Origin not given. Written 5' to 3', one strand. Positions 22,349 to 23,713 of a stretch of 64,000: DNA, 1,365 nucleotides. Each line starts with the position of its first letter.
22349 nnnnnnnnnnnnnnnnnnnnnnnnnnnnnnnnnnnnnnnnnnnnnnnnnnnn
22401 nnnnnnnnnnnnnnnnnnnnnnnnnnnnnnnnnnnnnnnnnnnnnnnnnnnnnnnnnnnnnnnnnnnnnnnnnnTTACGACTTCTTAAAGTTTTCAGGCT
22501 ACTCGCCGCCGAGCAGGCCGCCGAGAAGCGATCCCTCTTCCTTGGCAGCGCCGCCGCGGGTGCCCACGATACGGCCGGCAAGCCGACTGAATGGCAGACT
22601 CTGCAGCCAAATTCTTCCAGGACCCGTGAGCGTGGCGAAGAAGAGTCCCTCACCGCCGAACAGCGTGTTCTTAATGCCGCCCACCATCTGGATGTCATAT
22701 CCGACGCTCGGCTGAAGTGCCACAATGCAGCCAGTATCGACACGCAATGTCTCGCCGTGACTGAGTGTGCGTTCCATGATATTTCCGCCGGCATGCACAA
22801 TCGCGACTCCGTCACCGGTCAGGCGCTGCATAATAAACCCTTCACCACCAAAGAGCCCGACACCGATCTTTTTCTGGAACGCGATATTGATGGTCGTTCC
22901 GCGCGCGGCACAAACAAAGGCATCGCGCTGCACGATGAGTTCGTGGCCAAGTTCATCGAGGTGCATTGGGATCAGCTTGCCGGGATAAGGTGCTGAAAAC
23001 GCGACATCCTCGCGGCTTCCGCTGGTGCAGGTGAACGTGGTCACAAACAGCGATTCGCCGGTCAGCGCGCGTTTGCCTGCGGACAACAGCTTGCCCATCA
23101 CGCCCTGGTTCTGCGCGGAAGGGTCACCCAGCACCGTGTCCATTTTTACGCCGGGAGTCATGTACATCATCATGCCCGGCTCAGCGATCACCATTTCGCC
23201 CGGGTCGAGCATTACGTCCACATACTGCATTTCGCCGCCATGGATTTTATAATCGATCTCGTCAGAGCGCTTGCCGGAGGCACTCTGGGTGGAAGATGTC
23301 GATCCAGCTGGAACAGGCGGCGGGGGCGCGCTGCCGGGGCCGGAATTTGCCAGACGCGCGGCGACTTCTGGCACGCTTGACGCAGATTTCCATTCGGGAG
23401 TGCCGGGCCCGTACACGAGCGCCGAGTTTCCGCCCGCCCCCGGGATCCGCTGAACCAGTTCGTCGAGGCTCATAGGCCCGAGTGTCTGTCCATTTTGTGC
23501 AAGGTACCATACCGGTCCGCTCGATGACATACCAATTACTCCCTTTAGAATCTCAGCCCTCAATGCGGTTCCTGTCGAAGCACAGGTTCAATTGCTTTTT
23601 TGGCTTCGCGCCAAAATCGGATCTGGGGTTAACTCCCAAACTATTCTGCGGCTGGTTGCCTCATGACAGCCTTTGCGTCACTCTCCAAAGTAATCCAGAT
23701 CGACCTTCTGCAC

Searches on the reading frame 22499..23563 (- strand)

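Call 10: search_protein_families(library=pfam, proteins=[window:22499-23563:-], max_evalue=0.001)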
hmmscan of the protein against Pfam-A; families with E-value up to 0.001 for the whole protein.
window:22499-23563:- (354 aa): 2 families
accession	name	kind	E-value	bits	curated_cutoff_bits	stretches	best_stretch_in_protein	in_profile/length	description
PF01987.23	AIM24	-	1.1e-72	244.5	25.7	1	105-323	1-205/205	Mitochondrial biogenesis AIM24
PF14237.11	GYF_2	-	1.7e-09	37.8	25.8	1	19-66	1-49/50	GYF domain 2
